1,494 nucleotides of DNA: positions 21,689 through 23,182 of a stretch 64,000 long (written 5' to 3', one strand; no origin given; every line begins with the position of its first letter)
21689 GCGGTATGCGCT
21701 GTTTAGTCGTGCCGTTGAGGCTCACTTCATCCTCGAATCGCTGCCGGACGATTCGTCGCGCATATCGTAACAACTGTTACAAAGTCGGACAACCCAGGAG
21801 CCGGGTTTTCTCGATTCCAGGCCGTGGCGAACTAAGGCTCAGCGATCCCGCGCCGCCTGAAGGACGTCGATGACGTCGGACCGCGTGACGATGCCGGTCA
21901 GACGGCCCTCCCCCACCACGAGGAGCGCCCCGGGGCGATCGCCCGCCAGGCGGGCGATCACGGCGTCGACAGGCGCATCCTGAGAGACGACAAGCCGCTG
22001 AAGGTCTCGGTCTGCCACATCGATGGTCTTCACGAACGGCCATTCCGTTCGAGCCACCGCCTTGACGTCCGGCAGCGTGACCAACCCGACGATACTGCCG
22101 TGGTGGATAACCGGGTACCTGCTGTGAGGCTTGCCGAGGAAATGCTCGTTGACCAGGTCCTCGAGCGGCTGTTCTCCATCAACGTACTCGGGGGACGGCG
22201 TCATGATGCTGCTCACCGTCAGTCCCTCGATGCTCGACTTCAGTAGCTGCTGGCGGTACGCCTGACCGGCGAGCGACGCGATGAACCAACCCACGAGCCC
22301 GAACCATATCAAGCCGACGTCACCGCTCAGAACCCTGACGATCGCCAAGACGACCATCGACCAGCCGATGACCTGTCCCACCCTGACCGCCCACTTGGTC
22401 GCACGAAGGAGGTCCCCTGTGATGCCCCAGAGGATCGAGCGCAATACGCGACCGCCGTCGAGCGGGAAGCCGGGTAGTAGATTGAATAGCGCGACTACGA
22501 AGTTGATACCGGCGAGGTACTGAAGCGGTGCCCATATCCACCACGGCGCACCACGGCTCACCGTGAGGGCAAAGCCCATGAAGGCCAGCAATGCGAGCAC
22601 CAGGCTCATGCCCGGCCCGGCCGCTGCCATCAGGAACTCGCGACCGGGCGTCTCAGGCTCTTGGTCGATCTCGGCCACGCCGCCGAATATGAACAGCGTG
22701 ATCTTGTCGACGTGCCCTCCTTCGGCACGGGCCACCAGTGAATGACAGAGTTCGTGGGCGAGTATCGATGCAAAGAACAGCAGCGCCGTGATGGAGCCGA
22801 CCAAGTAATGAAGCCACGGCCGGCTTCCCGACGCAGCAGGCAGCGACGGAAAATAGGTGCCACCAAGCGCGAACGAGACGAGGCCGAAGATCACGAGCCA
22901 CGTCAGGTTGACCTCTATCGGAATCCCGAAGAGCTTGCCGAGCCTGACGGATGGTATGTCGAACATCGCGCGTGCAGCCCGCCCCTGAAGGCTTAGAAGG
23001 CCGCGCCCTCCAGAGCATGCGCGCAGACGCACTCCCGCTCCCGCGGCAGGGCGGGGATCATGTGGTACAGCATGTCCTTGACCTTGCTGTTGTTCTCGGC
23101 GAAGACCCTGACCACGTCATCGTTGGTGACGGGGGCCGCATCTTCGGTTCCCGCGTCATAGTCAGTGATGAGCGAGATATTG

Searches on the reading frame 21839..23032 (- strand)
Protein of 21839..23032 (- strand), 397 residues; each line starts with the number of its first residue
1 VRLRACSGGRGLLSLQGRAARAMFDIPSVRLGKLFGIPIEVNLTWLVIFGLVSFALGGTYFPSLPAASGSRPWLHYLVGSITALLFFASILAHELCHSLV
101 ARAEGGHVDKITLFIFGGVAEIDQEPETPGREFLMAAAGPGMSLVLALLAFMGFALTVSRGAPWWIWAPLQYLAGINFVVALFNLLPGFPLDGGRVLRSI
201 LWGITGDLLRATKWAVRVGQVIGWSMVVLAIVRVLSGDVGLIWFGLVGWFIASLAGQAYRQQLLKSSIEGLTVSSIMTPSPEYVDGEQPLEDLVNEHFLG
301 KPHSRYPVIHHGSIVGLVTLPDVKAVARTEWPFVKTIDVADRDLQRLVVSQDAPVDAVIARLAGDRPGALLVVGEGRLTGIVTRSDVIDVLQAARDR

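Call 75: search_protein_families(library=pfam, proteins=[window:21839-23032:-], max_evalue=0.001)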
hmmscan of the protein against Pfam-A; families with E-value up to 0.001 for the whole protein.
window:21839-23032:- (397 aa): 3 families
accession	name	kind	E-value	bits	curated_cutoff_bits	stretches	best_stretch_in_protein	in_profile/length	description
PF02163.28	Peptidase_M50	-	9.5e-24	84.4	27.2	2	82-156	2-102/221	Peptidase family M50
PF00571.33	CBS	-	5e-16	59.2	24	2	273-323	1-51/57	CBS domain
PF13398.12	Peptidase_M50B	-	9.2e-05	22.7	26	1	83-155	18-91/201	Peptidase M50B-like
